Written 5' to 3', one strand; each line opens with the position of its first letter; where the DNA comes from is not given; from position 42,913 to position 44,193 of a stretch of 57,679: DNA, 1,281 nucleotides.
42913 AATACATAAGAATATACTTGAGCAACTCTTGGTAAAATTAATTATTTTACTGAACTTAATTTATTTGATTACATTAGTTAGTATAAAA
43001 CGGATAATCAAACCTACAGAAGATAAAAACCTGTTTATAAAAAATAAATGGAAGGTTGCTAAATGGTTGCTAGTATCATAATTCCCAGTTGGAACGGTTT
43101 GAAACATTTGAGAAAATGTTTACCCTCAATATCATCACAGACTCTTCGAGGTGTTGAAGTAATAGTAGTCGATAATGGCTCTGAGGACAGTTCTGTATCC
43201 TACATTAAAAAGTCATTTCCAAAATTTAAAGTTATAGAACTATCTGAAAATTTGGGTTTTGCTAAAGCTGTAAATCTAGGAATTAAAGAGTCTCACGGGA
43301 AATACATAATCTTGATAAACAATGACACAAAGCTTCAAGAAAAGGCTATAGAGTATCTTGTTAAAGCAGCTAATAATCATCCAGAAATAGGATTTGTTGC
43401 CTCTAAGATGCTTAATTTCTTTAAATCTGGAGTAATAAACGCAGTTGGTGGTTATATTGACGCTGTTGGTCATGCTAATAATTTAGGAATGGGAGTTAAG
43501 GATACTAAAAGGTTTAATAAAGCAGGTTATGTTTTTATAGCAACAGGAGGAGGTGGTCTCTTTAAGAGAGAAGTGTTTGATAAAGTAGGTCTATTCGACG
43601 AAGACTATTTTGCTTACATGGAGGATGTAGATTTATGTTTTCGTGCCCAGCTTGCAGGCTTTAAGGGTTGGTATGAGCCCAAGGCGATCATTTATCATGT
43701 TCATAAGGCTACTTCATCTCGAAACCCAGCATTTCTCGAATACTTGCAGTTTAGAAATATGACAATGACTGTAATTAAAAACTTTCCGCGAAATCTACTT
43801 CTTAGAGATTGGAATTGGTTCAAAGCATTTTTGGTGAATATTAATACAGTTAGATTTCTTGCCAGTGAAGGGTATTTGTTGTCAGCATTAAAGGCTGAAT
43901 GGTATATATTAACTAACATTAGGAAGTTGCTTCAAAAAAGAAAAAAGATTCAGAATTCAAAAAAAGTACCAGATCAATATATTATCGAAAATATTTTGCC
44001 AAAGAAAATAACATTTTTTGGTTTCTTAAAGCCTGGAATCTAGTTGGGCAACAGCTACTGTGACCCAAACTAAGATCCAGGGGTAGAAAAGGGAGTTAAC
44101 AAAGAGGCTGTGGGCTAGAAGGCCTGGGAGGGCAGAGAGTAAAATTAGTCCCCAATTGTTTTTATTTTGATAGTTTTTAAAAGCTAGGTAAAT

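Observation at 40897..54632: Surface-display supercluster: giant LPSSG adhesin, FN3 protein, sortase, Ig-like protein and Wzy_C enzyme converging on a Wzx + 2xGT2 module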

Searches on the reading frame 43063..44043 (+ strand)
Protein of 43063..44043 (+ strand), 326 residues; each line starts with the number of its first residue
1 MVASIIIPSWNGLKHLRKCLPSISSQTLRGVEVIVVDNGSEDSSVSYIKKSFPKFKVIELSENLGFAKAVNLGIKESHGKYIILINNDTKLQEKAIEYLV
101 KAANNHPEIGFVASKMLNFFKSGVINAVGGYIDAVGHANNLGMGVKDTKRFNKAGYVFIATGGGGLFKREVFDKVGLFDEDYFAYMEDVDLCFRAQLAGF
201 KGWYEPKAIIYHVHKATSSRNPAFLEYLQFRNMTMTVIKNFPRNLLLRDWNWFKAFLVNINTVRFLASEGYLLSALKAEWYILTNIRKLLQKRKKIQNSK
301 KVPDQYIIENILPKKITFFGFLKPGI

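Call 5: search_protein_families(library=pfam, proteins=[window:43063-44043:+], max_evalue=0.01)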
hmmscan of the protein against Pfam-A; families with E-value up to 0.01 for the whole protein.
window:43063-44043:+ (326 aa): 5 families
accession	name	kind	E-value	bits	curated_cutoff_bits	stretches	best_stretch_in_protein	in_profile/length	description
PF00535.33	Glycos_transf_2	-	1.9e-28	99.9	23.3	1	4-175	1-167/168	Glycosyl transferase family 2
PF13641.12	Glyco_tranf_2_3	-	2.2e-17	64.3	27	1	4-217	4-216/230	Glycosyltransferase like family 2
PF13632.12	Glyco_trans_2_3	-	1.9e-07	31.5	27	1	81-258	1-165/198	Glycosyl transferase family group 2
PF10111.15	Glyco_tranf_2_2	-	8.3e-06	25.9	27.3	1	5-219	2-223/276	Glycosyltransferase like family 2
PF13712.12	Glyco_tranf_2_5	-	0.00057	20.1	27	1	56-112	31-88/210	Glycosyltransferase like family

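Call 6: search_protein_families(library=ncbifam, proteins=[window:43063-44043:+], max_evalue=0.01)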
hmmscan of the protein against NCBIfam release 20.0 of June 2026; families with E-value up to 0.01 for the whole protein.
window:43063-44043:+ (326 aa): 24 families
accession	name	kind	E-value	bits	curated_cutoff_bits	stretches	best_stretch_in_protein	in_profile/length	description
TIGR03937.1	PgaC_IcaA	equivalog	1.1e-27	97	422.3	1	3-211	47-249/407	poly-beta-1,6-N-acetyl-D-glucosamine synthase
TIGR03965.1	mycofact_glyco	equivalog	4.2e-22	78.7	280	1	3-217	76-285/467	mycofactocin biosynthesis glycosyltransferase MftF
NF041875.1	EPS_EpsD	equivalog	1.1e-21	77.6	370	2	4-98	2-99/325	exopolysaccharide biosynthesis glycosyltransferase EpsD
TIGR01556.1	rhamnosyltran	subfamily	5.9e-20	71.6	200.55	1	13-213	7-201/281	rhamnosyltransferase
NF038299.1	EPS_HpsN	equivalog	8e-20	71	425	1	3-217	3-225/317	hormogonium polysaccharide biosynthesis glycosyltransferase HpsN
TIGR04283.1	glyco_like_mftF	equivalog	1.3e-19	70.7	182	1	4-196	2-170/221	TIGR04283 family arsenosugar biosynthesis glycosyltransferase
NF007482.0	PRK10073.1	equivalog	1.2e-17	63.9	423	1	4-105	9-112/334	glycosyltransferase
TIGR03111.1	glyc2_xrt_Gpos1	hypoth_equivalog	1.6e-17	63.5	363.95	1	4-118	52-171/439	TIGR03111 family XrtG-associated glycosyltransferase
NF047683.1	TeichurnBiosyTuaG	equivalog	2.8e-12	46.8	400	1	3-100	8-108/252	teichuronic acid biosynthesis protein TuaG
NF038302.1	EPS_HpsE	equivalog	6e-12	45.1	300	1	4-213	4-223/307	hormogonium polysaccharide biosynthesis glycosyltransferase HpsE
TIGR04242.1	nodulat_NodC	equivalog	1.4e-11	44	550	1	5-116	52-168/395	chitooligosaccharide synthase NodC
NF053739.1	GlytfEpsEBac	equivalog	9.7e-11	41.1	450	1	4-124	4-128/265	glycosyltransferase EpsE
NF050050.1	ProtGlycPglI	equivalog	2.5e-09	36.9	500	1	4-105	5-110/306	GalNAc(5)-diNAcBac-PP-undecaprenol beta-1,3-glucosyltransferase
NF041394.1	GtaseAglG_Halo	equivalog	7.1e-09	35.4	440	1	10-212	12-215/304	glucosyl-dolichyl phosphate glucuronosyltransferase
TIGR04009.1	wcaE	equivalog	2.1e-08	33.7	369.2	1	10-121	13-125/248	colanic acid biosynthesis glycosyltransferase WcaE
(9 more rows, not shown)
